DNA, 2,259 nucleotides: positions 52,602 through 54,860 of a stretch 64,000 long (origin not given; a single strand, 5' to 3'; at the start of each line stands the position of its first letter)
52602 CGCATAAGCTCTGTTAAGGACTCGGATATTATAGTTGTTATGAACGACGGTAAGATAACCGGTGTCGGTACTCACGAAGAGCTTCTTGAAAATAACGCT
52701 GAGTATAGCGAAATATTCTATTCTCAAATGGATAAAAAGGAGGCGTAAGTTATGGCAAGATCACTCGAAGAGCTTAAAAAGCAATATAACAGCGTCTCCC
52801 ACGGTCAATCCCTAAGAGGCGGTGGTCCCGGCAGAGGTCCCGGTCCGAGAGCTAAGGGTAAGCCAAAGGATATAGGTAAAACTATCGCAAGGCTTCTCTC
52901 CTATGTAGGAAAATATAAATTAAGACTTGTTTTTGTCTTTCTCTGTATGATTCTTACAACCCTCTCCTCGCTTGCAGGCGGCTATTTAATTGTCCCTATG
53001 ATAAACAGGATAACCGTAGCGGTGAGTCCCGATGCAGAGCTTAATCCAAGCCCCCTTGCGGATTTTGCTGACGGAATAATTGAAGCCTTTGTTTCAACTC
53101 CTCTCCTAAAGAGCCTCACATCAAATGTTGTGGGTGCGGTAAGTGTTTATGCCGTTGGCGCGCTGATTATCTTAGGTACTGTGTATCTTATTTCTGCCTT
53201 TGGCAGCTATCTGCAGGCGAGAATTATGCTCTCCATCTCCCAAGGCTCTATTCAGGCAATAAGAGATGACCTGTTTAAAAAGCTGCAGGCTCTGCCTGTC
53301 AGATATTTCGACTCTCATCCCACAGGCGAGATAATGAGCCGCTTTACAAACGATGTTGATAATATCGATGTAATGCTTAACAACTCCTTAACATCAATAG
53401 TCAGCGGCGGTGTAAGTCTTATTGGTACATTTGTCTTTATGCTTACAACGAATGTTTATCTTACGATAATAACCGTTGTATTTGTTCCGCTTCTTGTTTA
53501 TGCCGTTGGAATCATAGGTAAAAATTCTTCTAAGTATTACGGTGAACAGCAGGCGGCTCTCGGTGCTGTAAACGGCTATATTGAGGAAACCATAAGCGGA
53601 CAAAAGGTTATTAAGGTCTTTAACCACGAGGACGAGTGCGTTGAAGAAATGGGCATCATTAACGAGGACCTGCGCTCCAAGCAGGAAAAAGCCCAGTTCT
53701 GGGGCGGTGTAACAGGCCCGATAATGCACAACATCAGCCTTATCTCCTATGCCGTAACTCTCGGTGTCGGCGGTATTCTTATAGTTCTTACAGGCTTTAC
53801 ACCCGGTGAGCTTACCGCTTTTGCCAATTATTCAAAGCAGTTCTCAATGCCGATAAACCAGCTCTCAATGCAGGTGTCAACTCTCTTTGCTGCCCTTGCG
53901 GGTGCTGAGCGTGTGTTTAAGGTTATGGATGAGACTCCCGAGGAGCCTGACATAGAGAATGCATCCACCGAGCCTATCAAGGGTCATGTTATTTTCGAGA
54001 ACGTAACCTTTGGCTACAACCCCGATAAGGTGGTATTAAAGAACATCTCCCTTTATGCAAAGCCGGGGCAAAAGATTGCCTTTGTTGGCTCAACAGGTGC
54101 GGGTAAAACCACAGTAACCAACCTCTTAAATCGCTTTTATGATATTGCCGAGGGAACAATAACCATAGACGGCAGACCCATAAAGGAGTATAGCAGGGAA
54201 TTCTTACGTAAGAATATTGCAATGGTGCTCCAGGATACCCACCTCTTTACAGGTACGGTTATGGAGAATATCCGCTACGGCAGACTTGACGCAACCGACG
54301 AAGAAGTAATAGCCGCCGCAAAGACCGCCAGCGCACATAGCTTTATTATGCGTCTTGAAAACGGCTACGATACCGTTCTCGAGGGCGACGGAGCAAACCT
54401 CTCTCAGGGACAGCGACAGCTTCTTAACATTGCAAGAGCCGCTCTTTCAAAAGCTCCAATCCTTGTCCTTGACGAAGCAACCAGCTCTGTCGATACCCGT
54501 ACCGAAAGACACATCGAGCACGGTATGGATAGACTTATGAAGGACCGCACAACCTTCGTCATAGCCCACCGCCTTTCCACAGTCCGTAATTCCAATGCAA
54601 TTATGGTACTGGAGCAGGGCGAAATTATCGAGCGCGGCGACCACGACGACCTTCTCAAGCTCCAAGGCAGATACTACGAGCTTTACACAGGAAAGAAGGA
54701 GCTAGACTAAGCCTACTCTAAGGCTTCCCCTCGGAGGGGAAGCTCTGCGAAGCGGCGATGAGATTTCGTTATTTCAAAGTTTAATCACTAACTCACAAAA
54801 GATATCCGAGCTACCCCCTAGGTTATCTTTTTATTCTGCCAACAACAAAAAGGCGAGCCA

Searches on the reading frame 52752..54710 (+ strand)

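Call 12: search_protein_families(library=pfam, proteins=[window:52752-54710:+])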
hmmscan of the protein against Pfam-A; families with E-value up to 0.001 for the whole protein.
window:52752-54710:+ (652 aa): 4 families
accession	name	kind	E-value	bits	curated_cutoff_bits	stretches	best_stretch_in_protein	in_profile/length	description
PF00664.28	ABC_membrane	-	8.2e-49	167.2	28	1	60-367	2-273/274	ABC transporter transmembrane region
PF00005.33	ABC_tran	-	5e-32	111.8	25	1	429-578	1-137/137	ABC transporter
PF02463.25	SMC_N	-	2.8e-05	24.1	40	1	492-619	135-210/220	RecF/RecN/SMC N terminal domain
PF06414.18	Zeta_toxin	-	0.00018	21.4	22.3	1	444-540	21-123/199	Zeta toxin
